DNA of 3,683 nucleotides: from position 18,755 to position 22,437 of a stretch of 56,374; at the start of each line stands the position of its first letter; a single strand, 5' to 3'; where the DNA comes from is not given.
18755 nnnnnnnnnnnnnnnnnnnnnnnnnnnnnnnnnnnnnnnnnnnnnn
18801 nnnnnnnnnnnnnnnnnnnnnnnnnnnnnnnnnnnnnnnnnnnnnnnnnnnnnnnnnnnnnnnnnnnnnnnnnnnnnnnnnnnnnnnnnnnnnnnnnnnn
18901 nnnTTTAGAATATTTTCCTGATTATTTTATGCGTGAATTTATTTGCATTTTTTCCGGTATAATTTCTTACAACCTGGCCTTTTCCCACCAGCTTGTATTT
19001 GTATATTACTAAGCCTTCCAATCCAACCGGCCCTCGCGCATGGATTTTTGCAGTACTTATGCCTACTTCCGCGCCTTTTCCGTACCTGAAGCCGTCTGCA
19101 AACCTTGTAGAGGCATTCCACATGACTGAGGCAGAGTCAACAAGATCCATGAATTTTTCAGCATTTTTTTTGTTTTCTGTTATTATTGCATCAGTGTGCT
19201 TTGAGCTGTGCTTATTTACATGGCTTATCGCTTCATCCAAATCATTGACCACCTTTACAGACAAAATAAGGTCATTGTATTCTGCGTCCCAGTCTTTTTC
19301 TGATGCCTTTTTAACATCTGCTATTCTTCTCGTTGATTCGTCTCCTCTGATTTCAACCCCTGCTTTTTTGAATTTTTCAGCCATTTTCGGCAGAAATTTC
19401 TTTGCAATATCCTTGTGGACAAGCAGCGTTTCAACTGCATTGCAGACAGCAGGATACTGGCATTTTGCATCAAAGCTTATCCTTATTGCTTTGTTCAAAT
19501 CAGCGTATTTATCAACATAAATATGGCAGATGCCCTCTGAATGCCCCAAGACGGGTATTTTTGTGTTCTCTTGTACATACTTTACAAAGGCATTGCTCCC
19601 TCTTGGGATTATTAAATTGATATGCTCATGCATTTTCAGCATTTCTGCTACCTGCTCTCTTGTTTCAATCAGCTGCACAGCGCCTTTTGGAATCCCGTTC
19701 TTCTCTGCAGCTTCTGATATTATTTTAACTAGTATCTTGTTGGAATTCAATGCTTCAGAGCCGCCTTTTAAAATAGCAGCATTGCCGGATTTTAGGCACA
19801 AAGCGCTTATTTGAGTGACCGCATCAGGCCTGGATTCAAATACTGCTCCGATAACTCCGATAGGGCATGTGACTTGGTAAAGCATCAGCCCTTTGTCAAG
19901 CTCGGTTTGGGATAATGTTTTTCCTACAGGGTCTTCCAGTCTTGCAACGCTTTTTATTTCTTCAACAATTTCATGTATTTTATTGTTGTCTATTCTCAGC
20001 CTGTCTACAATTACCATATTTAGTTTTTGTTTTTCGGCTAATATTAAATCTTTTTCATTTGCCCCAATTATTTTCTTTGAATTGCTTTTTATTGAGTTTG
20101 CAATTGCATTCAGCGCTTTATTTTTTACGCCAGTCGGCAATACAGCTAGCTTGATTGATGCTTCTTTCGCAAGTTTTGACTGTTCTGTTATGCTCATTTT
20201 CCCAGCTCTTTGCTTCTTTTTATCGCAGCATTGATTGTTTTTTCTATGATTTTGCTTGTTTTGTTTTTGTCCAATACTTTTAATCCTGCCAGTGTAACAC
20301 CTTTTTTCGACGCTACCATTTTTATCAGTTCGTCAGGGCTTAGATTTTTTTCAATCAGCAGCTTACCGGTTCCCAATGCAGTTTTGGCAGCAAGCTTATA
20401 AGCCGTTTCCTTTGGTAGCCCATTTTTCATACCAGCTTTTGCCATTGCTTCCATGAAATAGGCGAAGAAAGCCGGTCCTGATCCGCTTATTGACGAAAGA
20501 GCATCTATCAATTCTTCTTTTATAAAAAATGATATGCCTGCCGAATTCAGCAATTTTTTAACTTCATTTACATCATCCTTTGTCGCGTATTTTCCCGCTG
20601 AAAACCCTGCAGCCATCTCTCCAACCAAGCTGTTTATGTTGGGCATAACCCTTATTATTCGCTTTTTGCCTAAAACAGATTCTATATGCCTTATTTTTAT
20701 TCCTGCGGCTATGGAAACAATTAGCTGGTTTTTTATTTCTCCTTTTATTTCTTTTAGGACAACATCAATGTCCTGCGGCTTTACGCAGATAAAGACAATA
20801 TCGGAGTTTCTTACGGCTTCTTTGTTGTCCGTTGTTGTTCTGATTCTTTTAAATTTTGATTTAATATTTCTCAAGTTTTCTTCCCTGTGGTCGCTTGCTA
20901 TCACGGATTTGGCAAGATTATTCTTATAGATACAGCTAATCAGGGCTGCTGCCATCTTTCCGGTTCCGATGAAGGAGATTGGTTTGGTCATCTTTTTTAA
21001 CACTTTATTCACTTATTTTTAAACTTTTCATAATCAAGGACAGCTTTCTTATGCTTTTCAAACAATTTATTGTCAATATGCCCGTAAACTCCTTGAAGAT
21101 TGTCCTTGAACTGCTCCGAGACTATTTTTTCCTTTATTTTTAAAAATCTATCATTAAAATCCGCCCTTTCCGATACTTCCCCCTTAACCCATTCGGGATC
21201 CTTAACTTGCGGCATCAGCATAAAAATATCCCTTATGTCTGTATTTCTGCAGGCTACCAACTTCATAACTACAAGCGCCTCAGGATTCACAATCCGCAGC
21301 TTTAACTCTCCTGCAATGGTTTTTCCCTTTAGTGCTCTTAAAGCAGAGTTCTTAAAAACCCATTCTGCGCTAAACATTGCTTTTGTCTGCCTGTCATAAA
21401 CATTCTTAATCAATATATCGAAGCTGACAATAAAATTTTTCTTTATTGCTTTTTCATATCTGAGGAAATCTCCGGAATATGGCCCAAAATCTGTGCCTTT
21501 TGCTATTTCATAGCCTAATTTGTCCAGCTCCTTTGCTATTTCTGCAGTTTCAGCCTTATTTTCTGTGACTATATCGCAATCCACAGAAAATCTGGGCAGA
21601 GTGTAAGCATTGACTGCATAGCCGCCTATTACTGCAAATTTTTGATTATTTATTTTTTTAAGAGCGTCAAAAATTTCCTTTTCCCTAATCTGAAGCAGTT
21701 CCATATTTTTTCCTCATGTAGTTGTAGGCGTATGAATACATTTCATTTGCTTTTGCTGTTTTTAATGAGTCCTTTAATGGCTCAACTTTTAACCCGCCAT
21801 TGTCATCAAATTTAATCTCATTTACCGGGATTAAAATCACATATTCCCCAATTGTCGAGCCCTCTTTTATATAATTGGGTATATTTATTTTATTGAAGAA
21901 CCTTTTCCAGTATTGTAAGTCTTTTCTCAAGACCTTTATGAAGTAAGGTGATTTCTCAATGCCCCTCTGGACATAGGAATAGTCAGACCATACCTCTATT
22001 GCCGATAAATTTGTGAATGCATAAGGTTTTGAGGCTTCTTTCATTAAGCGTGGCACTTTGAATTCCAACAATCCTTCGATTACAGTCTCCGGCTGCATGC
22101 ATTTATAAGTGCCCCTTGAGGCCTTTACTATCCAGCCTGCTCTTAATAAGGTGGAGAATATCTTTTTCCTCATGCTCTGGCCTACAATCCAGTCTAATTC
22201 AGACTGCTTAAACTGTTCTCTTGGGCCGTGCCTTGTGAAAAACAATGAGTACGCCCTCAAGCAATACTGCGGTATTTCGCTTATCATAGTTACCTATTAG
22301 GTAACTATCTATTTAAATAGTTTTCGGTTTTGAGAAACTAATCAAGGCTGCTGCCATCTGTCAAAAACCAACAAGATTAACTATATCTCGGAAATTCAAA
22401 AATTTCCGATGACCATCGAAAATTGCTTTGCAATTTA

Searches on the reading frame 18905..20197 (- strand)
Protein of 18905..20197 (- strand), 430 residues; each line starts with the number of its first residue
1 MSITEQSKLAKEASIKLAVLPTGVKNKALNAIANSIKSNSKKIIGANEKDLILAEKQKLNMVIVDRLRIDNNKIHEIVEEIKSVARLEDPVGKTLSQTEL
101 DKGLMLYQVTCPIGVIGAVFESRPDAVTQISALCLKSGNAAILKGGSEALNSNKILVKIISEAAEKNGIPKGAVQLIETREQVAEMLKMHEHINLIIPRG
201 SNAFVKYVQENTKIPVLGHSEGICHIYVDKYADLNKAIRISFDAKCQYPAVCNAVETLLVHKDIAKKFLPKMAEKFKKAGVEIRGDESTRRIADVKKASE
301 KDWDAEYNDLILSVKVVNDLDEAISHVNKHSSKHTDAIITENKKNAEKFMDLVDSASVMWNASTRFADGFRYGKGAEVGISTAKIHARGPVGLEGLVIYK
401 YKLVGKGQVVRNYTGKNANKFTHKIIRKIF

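Call 9: search_protein_families(library=pfam, proteins=[window:18905-20197:-], max_evalue=0.01)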
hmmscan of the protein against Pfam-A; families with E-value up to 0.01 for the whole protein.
window:18905-20197:- (430 aa): 1 family
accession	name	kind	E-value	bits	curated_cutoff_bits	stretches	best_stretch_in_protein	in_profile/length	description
PF00171.27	Aldedh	-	2e-24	86.5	23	2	47-289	67-306/461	Aldehyde dehydrogenase family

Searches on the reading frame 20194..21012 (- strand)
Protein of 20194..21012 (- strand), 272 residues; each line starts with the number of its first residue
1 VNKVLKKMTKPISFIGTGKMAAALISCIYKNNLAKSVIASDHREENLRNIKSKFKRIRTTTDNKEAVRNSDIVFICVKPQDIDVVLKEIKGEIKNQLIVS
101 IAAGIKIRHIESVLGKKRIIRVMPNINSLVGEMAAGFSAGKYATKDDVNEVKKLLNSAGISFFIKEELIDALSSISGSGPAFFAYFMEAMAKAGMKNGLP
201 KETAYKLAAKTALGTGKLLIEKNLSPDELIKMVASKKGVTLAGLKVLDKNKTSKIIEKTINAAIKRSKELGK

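Call 9: search_protein_families(library=pfam, proteins=[window:20194-21012:-], max_evalue=0.01)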
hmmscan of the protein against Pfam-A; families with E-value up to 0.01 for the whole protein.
window:20194-21012:- (272 aa): 9 families
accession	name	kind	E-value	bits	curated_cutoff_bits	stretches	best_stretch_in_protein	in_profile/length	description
PF14748.11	P5CR_dimer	-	2.9e-35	121.2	25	1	166-270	1-105/105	Pyrroline-5-carboxylate reductase dimerisation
PF03807.23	F420_oxidored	-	4.5e-21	75.7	21.6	1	12-104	2-94/94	NADP oxidoreductase coenzyme F420-dependent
PF02153.23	PDH_N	-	3.3e-06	27.1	26.5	1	32-120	9-99/154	Prephenate dehydrogenase, nucleotide-binding domain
PF03446.21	NAD_binding_2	-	1.1e-05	25.9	21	1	12-95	2-85/161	NAD binding domain of 6-phosphogluconate dehydrogenase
PF01210.29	NAD_Gly3P_dh_N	-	6.7e-05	23.4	23.1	1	32-107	33-108/158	NAD-dependent glycerol-3-phosphate dehydrogenase N-terminus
PF01488.26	Shikimate_DH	-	0.00011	22.8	24.3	1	9-101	12-111/138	Shikimate / quinate 5-dehydrogenase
PF02558.23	ApbA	-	0.00023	21.3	22.2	1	12-111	1-110/150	Ketopantoate reductase PanE/ApbA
PF22616.2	HMD_N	-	0.0017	18.2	27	1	57-156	129-232/239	HMD N-terminal domain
PF03721.20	UDPG_MGDP_dh_N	-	0.009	16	27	0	46-78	50-85/187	UDP-glucose/GDP-mannose dehydrogenase family, NAD binding domain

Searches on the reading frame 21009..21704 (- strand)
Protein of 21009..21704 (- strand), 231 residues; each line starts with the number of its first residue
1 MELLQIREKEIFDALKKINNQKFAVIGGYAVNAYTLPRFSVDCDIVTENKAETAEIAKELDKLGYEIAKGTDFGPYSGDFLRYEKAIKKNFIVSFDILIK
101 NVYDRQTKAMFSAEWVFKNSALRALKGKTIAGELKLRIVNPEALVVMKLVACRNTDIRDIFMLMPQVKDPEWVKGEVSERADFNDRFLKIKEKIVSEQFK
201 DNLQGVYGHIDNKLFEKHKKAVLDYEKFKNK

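Call 9: search_protein_families(library=pfam, proteins=[window:21009-21704:-], max_evalue=0.01)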
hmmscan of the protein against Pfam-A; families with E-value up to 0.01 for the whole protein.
window:21009-21704:- (231 aa): 2 families
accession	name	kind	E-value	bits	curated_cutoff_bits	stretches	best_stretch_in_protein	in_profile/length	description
PF08843.17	AbiEii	-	1.2e-05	25.8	22.5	1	19-161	11-163/238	Nucleotidyl transferase AbiEii toxin, Type IV TA system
PF19502.5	DUF6036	-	0.00023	21.4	23.6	1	21-160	20-115/164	Nucleotidyltransferase of unknown function (DUF6036)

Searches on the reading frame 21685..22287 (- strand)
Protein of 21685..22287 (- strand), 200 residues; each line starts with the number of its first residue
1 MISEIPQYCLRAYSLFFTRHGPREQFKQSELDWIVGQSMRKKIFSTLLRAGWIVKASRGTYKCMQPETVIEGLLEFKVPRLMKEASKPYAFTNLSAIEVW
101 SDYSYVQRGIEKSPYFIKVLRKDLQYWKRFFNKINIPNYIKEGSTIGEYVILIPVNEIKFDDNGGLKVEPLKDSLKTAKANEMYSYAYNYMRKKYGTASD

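Call 9: search_protein_families(library=pfam, proteins=[window:21685-22287:-], max_evalue=0.01)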
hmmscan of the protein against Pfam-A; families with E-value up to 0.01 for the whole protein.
window:21685-22287:- (200 aa): 0 families

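Call 11: search_protein_families(library=ncbifam, proteins=[window:21685-22287:-], max_evalue=0.1)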
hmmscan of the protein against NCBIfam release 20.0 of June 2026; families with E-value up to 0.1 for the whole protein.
window:21685-22287:- (200 aa): 1 family
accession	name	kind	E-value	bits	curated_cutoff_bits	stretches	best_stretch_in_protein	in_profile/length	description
NF002120.0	PRK00960.1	equivalog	0.0094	14.5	611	1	46-140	201-297/518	serine--tRNA ligase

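Call 12: search_protein_families(library=phrogs, proteins=[window:21685-22287:-], max_evalue=0.1)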
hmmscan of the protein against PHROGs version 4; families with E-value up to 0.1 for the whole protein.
window:21685-22287:- (200 aa): 1 family
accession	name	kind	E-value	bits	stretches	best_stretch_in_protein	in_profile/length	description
phrog_10713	-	unknown function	0.027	15.1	1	88-166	130-207/227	-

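Call 83: search_protein_families(library=pfam, proteins=[window:21685-22287:-], max_evalue=1)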
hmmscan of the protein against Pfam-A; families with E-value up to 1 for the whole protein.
window:21685-22287:- (200 aa): 0 families
